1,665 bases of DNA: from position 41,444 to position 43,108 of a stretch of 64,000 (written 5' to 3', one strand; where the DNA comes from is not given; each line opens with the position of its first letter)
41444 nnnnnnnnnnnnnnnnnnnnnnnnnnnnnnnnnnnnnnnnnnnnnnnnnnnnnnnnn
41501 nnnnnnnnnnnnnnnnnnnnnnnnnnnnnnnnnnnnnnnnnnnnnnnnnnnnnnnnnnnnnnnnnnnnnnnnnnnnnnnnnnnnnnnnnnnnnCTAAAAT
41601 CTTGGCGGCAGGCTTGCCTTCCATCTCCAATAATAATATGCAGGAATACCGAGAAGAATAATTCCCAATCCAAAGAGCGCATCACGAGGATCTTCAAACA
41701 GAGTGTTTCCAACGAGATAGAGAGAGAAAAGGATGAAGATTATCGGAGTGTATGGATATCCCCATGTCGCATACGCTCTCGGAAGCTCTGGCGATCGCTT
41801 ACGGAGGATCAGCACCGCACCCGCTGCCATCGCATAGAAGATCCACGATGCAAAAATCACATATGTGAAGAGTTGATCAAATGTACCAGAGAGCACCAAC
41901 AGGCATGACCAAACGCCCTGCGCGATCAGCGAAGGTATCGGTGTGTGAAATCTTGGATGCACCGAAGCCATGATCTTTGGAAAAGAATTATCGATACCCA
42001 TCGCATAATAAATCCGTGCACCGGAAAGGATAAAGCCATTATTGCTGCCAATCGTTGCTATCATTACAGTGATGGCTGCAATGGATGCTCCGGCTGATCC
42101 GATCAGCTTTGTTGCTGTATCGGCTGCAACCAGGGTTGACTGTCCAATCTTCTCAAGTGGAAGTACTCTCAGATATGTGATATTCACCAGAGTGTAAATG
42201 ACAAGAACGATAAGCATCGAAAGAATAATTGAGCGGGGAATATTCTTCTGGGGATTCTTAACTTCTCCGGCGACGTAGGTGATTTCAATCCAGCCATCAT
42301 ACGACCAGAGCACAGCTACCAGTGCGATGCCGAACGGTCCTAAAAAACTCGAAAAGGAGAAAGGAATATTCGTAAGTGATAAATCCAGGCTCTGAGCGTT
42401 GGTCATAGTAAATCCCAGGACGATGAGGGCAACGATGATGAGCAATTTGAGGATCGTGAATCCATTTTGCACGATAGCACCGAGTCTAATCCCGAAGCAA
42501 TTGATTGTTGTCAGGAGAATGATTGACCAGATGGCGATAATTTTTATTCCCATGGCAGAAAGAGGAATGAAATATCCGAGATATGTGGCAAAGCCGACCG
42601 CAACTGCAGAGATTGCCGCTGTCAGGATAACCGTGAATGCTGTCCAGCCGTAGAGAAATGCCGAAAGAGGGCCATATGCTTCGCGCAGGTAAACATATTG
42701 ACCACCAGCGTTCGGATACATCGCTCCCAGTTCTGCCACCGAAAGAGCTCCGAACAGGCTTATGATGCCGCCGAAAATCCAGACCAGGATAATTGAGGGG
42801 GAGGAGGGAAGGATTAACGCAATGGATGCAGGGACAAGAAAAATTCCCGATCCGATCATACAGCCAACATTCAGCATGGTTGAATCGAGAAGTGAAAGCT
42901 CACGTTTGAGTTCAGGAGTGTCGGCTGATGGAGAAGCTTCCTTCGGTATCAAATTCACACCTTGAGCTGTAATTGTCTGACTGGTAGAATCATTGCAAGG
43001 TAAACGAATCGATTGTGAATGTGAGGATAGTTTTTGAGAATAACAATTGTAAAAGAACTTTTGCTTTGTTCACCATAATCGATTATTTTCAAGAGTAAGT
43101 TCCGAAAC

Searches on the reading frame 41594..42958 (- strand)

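Call 27: search_protein_families(library=pfam, proteins=[window:41594-42958:-], max_evalue=0.0001)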
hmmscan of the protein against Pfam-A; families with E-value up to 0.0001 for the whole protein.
window:41594-42958:- (454 aa): 2 families
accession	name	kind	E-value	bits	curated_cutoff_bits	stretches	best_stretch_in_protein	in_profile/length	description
PF13520.12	AA_permease_2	-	2.5e-60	205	27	1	21-422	1-407/427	Amino acid permease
PF00324.27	AA_permease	-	1.5e-38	133.1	24.6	1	26-418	2-420/470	Amino acid permease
